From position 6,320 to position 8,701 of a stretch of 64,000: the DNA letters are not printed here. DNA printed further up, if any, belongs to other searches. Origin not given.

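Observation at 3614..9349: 1911-aa secreted protein occupying the SBP position of the second transporter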

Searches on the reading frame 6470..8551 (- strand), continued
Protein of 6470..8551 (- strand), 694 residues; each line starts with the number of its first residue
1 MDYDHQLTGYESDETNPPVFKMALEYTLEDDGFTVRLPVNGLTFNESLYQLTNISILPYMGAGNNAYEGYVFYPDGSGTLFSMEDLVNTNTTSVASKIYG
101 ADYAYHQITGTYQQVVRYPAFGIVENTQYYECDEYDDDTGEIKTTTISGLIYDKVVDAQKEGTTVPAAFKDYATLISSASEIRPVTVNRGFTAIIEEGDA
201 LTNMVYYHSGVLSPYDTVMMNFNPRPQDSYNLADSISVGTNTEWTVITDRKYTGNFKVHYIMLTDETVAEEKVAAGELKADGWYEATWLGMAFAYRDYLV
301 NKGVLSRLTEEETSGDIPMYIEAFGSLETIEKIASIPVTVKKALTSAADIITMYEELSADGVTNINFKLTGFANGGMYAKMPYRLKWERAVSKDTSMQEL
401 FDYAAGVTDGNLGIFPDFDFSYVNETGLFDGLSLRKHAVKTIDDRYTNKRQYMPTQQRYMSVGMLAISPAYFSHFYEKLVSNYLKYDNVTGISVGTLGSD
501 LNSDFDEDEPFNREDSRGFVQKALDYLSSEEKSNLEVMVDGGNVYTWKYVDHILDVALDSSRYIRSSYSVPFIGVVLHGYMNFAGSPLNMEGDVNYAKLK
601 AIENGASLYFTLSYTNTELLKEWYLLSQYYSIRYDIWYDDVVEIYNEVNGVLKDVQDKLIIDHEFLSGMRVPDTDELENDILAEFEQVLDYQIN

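Call 82: find_encoding_contigs(protein=P0278, flank=10000, max_places=1)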
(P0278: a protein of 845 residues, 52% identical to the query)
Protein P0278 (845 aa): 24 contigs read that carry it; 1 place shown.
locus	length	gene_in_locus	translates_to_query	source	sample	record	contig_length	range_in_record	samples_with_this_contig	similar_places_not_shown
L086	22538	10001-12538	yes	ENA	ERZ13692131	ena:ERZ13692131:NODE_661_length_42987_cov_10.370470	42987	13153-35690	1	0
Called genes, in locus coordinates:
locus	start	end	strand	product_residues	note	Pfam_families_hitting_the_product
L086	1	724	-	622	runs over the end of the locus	PF06580:His_kinase, PF02518:HATPase_c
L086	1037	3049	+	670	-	PF04616:Glyco_hydro_43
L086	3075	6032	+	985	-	PF01547:SBP_bac_1, PF13416:SBP_bac_8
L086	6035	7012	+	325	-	PF00528:BPD_transp_1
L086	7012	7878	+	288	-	PF00528:BPD_transp_1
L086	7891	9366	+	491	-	PF01436:NHL (faint), PF08450:SGL (weak), PF17170:DUF5128 (faint)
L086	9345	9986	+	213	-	PF04893:Yip1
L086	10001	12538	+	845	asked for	PF18952:DUF5696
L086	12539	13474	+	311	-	PF00528:BPD_transp_1 (faint)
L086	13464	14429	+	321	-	PF00528:BPD_transp_1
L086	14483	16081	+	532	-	PF01547:SBP_bac_1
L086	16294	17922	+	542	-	PF01547:SBP_bac_1, PF13416:SBP_bac_8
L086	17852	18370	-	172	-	-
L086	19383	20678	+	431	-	PF13173:AAA_14, PF13635:DUF4143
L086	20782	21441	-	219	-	PF12822:ECF_trnsprt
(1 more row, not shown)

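Call 83: find_encoding_contigs(protein=P0311, flank=10000, max_places=1)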
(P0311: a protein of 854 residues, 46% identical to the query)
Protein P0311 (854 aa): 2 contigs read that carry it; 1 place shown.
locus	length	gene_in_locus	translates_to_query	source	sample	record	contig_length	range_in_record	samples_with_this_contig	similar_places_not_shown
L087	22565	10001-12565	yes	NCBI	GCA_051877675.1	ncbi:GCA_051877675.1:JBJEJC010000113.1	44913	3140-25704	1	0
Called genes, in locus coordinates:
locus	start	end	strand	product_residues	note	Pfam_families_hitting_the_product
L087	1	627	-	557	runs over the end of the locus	PF03063:Prismane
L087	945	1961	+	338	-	PF00356:LacI, PF00532:Peripla_BP_1, PF13407:Peripla_BP_4 (weak), PF13377:Peripla_BP_3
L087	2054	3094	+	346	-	PF07745:Glyco_hydro_53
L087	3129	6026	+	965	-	PF13416:SBP_bac_8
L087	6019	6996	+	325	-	PF00528:BPD_transp_1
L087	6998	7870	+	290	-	PF00528:BPD_transp_1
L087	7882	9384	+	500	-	PF01436:NHL (faint), PF08450:SGL (weak), PF17170:DUF5128 (weak)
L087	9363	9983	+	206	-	PF04893:Yip1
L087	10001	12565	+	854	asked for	PF18952:DUF5696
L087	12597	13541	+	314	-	PF00528:BPD_transp_1 (weak)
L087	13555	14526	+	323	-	PF00528:BPD_transp_1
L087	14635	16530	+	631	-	PF01547:SBP_bac_1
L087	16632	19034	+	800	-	PF07745:Glyco_hydro_53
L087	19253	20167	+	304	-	PF08220:HTH_DeoR (weak), PF08279:HTH_11, PF19187:HTH_PafC, PF13280:WYL, PF25583:WCX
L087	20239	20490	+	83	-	PF12674:Zn_ribbon_2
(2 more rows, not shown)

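Call 84: find_encoding_contigs(protein=P0385, flank=10000, max_places=1)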
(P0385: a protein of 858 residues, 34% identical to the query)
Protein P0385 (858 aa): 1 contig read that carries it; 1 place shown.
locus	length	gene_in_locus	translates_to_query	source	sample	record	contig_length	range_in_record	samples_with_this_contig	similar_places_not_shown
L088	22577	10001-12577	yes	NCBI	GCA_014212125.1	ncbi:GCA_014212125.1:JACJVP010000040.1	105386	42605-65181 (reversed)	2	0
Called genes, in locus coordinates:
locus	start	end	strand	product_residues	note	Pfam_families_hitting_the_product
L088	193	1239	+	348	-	PF00356:LacI, PF13377:Peripla_BP_3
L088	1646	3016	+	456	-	PF01547:SBP_bac_1, PF13416:SBP_bac_8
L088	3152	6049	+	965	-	PF01547:SBP_bac_1, PF13416:SBP_bac_8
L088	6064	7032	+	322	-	PF00528:BPD_transp_1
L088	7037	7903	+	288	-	PF00528:BPD_transp_1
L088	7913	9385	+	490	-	PF01436:NHL (faint)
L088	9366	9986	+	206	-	PF04893:Yip1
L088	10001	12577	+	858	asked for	PF18952:DUF5696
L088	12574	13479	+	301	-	PF00528:BPD_transp_1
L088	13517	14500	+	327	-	PF00528:BPD_transp_1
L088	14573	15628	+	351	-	PF02156:Glyco_hydro_26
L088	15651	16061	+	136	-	PF00165:HTH_AraC (faint), PF12833:HTH_18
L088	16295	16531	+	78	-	PF22266:DUF6953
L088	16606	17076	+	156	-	-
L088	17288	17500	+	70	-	PF14169:YdjO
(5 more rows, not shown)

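Call 87: search_protein_families(library=pfam, alignment_id=A5, max_evalue=10)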
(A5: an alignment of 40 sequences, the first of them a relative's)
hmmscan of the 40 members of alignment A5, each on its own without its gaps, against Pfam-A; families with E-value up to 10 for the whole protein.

A. member 1, L081:9302-11821:+ (839 aa): 1 family
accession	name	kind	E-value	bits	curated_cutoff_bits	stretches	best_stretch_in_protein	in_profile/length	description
PF18952.6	DUF5696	-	2.2e-184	614.8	25.6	1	222-835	3-612/612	Family of unknown function (DUF5696)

B. families by the number of members that match (of 40 scanned): 39 families (the first 25 are shown)
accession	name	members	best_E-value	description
PF18952.6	DUF5696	40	1.1e-227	Family of unknown function (DUF5696)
PF01597.25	GCV_H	1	5.5e-05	Glycine cleavage H-protein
PF09744.14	RH1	1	0.0045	RILP homology 1 domain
PF01491.21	Frataxin_Cyay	1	0.0076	Frataxin-like domain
PF07746.16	LigA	1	0.019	Aromatic-ring-opening dioxygenase LigAB, LigA subunit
PF08410.15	DUF1737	1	0.022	Domain of unknown function (DUF1737)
PF22487.1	CRASP-2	1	0.022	Complement regulator-acquiring surface protein 2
PF17200.10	sCache_2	1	0.024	Single Cache domain 2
PF21265.3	SBB_T7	1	0.03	Single-stranded DNA-binding protein, Bacteriophage T7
PF07239.17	OpcA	1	0.036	Outer membrane protein OpcA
PF03719.21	Ribosomal_S5_C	1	0.042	Ribosomal protein S5, C-terminal domain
PF17425.8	Arylsulfotran_N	1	0.061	Arylsulfotransferase Ig-like domain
PF07662.18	Nucleos_tra2_C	1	0.061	Na+ dependent nucleoside transporter C-terminus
PF08533.16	Glyco_hydro_42C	1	0.068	Beta-galactosidase C-terminal domain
PF10360.14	DUF2433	1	0.071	Protein of unknown function (DUF2433)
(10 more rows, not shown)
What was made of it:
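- On Pfam PF18952 (DUF5696): The Butyrivibrio protein matches 3-612 in one stretch (call 87).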
